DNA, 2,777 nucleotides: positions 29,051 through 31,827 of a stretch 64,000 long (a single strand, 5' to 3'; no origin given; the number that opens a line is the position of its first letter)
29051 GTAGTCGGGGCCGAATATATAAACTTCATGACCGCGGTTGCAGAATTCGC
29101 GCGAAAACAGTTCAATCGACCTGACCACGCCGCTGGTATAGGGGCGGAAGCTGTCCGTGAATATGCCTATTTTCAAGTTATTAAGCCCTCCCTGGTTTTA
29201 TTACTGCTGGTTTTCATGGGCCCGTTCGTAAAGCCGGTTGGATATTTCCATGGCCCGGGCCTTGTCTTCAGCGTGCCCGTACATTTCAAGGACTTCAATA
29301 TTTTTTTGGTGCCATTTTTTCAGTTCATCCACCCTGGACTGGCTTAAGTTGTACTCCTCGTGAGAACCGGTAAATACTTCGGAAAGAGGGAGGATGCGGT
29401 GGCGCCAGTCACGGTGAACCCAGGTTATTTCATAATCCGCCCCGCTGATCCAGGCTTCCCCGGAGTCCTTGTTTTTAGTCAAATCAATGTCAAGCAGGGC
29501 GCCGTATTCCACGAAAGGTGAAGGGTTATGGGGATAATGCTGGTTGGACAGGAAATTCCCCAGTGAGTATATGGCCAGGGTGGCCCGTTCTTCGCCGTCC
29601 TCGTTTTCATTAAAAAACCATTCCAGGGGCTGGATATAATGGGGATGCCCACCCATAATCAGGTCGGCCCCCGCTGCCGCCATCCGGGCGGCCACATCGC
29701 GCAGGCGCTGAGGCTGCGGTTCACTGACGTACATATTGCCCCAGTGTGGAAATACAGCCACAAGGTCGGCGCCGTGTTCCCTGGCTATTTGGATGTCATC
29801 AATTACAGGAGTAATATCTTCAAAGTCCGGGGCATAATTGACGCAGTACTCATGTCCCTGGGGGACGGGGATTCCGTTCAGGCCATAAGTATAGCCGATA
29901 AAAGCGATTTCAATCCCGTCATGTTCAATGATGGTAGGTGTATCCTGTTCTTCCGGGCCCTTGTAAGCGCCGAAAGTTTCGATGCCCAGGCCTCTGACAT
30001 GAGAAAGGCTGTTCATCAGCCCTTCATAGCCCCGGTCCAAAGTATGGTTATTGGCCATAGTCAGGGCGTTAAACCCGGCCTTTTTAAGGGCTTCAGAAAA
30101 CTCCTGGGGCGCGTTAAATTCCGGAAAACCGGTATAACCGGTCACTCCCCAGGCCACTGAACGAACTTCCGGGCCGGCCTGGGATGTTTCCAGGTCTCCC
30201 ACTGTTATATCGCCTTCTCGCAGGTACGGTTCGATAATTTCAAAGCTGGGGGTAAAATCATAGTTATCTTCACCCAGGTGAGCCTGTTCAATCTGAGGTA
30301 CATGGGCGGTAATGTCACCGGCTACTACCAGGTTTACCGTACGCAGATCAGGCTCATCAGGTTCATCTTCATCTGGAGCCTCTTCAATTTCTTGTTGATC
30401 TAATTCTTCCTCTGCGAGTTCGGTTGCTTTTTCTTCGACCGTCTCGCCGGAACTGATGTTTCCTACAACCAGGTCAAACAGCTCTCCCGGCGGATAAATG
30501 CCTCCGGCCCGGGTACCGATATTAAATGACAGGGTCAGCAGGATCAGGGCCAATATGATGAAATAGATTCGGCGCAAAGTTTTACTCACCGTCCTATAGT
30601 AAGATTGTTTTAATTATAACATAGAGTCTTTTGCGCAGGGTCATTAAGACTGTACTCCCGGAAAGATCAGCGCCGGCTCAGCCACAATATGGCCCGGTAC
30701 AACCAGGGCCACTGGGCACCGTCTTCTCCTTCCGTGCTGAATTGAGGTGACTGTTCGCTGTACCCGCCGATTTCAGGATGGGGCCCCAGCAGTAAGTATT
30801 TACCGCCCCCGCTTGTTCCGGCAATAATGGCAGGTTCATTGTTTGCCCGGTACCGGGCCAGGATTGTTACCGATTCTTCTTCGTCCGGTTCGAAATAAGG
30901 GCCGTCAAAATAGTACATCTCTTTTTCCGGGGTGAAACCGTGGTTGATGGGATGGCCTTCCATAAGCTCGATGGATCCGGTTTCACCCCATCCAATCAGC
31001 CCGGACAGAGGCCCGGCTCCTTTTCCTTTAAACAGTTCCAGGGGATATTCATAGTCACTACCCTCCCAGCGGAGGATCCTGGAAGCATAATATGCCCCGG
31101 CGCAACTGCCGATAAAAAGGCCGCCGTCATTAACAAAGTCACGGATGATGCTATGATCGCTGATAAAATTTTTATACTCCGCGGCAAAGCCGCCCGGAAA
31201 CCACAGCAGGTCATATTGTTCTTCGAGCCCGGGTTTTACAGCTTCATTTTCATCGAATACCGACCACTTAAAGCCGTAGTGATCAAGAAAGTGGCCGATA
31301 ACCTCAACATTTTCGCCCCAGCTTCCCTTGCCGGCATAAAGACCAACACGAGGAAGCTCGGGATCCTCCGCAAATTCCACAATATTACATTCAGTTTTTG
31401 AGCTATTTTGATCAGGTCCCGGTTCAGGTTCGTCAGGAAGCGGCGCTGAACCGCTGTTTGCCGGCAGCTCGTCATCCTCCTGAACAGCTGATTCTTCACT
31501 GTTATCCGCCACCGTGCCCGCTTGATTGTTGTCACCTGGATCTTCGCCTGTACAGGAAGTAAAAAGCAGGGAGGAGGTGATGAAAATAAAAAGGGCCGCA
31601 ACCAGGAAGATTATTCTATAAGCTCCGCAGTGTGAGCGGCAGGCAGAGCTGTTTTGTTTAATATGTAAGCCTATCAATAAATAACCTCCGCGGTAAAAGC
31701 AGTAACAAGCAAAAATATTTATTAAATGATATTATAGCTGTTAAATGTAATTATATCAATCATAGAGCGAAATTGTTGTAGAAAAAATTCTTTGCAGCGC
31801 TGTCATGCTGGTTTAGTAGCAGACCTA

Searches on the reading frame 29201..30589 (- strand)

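Call 40: search_protein_families(library=pfam, proteins=[window:29201-30589:-], max_evalue=0.000001)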
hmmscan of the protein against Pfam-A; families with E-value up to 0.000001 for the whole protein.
window:29201-30589:- (462 aa): 1 family
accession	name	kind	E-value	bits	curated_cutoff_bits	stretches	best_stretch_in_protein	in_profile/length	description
PF09587.15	PGA_cap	-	1.3e-59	202.2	27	1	87-350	2-255/255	Bacterial capsule synthesis protein PGA_cap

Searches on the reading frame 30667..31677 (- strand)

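Call 40: search_protein_families(library=pfam, proteins=[window:30667-31677:-], max_evalue=0.000001)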
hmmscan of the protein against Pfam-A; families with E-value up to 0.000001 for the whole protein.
window:30667-31677:- (336 aa): 1 family
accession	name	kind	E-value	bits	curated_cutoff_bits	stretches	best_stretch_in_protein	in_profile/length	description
PF09825.15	BPL_N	-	4e-17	62.5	24.2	1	150-305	45-223/283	Biotin-protein ligase, N terminal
